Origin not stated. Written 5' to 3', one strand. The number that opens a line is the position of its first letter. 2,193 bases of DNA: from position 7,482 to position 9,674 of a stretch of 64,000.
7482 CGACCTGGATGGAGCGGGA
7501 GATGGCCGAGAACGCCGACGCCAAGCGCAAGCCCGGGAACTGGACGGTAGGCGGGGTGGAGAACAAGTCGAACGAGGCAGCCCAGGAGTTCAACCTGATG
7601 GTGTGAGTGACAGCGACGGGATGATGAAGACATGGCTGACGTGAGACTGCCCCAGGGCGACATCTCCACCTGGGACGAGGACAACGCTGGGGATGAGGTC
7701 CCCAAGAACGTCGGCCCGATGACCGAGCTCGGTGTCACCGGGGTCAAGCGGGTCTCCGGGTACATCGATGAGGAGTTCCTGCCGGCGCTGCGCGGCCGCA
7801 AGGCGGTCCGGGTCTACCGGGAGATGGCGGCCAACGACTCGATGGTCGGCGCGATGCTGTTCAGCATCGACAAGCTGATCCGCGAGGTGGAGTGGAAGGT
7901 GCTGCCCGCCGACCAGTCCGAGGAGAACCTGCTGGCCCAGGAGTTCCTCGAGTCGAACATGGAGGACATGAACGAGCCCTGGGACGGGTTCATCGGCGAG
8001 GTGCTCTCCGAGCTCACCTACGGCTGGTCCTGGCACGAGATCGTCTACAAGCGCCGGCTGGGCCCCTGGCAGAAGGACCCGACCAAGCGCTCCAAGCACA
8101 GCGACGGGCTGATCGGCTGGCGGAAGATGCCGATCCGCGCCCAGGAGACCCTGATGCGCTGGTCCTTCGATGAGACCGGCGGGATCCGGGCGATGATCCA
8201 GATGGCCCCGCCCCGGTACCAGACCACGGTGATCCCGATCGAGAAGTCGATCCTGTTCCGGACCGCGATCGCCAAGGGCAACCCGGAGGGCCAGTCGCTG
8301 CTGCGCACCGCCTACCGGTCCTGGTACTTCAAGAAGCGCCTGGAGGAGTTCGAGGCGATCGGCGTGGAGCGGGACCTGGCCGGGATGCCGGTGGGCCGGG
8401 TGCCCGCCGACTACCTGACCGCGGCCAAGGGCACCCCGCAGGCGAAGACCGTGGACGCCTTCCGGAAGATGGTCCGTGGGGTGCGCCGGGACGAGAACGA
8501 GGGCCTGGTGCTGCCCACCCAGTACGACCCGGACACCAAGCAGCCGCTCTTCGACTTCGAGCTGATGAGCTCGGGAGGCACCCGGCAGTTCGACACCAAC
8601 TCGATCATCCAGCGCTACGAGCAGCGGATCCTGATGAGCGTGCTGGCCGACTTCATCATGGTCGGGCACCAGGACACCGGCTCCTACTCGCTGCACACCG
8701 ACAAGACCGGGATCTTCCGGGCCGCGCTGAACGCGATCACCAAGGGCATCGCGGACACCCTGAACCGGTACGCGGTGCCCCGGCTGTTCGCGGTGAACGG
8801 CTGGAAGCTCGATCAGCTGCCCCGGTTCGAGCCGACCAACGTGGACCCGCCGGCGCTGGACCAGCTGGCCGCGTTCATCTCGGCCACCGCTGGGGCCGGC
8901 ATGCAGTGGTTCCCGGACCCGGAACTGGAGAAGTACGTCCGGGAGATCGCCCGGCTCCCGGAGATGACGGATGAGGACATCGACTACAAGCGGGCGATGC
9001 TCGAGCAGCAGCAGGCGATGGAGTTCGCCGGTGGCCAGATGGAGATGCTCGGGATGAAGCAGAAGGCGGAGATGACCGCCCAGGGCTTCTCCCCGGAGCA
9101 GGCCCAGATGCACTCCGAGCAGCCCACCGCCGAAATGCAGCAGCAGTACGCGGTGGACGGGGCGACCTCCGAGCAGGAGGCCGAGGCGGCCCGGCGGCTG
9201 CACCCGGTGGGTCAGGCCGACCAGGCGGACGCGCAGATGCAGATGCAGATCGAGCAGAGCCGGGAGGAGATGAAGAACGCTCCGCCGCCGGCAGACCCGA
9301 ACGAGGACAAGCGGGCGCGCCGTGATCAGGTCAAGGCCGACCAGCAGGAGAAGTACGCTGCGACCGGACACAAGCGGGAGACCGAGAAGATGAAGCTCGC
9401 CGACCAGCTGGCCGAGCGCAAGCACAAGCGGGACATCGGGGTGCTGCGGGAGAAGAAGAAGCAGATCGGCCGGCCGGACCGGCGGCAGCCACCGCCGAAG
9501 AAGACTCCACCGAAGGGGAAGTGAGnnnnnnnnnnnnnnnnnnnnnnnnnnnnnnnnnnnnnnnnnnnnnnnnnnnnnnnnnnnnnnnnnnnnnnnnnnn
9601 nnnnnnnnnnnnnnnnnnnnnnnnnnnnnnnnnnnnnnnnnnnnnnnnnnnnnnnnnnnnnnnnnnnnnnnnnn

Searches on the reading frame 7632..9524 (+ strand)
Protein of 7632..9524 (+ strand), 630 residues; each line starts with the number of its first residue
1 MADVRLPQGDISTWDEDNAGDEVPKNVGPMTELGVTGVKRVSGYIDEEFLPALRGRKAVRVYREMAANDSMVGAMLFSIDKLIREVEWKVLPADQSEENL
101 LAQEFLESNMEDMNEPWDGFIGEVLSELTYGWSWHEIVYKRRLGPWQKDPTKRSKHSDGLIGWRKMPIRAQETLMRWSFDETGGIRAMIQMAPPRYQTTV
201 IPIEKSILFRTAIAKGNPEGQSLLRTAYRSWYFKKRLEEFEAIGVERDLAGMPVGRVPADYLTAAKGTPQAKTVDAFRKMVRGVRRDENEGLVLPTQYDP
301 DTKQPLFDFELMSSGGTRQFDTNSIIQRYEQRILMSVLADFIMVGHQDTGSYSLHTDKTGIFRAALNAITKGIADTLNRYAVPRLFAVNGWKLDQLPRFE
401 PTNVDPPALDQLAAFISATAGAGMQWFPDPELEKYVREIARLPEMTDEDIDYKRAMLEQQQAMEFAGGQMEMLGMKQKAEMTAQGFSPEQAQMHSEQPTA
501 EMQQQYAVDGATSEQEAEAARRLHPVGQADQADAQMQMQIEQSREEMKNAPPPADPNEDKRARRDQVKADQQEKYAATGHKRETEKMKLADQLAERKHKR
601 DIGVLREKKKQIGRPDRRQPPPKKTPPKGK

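Call 17: search_protein_families(library=pfam, proteins=[window:7632-9524:+], max_evalue=0.001)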
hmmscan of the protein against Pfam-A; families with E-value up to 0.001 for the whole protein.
window:7632-9524:+ (630 aa): 2 families
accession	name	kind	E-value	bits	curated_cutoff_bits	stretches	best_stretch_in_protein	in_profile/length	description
PF06074.18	Portal_Mu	-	1e-34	120.8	23.9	1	60-438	2-332/336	Portal protein of Mu bacteriophage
PF21919.2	P23-45_portal_barrel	-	1.4e-09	37.5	27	1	197-303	189-288/448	Phage P23-45 portal protein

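Call 22: search_dna_similar(query=window:7632-9524:+, collection=phages, mode=protein, max_rows=15)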
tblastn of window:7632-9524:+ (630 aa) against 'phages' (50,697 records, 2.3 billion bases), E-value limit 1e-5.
Records with a match: 1880; places in all: 1883; records where one place covers at least 80% of the query: 0.
Best place of each record, by identity: <60% 1880.
By first word of the organism name: Escherichia 343; Gordonia 249; Pseudomonas 234; Vibrio 186; Mycobacterium 139; Rheinheimera 115; Salmonella 105; Arthrobacter 99; Klebsiella 49; Acinetobacter 44; and 52 more.
By host as written in the record: Gordonia terrae 3612 197; - 173; Rheinheimera sp. BAL341 115; Escherichia coli 100; Pseudomonas aeruginosa 73; Mycobacterium smegmatis mc2 155 67; Arthrobacter sp. ATCC 21022 65; Escherichia coli K-12 MG1655 50; and 401 more.
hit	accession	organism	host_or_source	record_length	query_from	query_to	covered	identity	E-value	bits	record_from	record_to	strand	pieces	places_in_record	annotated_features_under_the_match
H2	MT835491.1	Bacteriophage sp.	human fecal samples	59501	32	448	66%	47.5%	1e-120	400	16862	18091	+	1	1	record has no annotation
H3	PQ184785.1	Arthrobacter phage Kovu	Arthrobacter globiformis B-2979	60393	26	449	67%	44.2%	2e-107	362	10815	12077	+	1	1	17: portal protein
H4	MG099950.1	Arthrobacter phage Waltz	Arthrobacter sp. ATCC 21022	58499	30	449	67%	44.7%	2e-101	345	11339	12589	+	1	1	portal protein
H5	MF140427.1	Arthrobacter phage Shrooms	Arthrobacter sp. ATCC 21022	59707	30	449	67%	44.4%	1e-100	342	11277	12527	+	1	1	16: portal protein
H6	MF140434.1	Arthrobacter phage Wheelbite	Arthrobacter sp. ATCC 21022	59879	30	444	66%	44.5%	2e-98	335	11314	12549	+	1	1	16: portal protein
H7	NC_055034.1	Arthrobacter phage Wheelbite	Arthrobacter sp. ATCC 21022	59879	30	444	66%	44.5%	2e-98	335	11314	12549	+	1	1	16: portal protein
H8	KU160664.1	Arthrobacter phage Salgado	Arthrobacter sp. ATCC 21022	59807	30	444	66%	44.2%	8e-98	334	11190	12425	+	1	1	16: portal protein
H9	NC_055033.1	Arthrobacter phage Salgado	Arthrobacter sp. ATCC 21022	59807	30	444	66%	44.2%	8e-98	334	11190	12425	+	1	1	16: portal protein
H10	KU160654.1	Arthrobacter phage Laroye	Arthrobacter sp. ATCC 21022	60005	30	444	66%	44.2%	8e-98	334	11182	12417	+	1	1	16: portal protein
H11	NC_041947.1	Arthrobacter phage Laroye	Arthrobacter sp. ATCC 21022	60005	30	444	66%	44.2%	8e-98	334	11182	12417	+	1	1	16: portal protein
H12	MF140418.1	Arthrobacter phage LiSara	Arthrobacter sp. ATCC 21022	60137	30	444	66%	44.2%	8e-98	334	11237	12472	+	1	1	16: portal protein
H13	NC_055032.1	Arthrobacter phage LiSara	Arthrobacter sp. ATCC 21022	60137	30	444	66%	44.2%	8e-98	334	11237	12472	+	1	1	16: portal protein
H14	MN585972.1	Arthrobacter phage Edmundo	Arthrobacter sp. ATCC 21022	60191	30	444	66%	44.2%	2e-97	333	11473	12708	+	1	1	16: portal protein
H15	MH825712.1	Microbacterium phage ValentiniPuff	Microbacterium paraoxydans NRRL B-14843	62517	30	444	66%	44.0%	4e-105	355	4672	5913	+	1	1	5: portal protein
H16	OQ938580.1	Arthrobacter phage Ottawa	Arthrobacter globiformis B-2979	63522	25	443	67%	42.3%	2e-97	333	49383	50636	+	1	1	84: portal protein | 83: hypothetical protein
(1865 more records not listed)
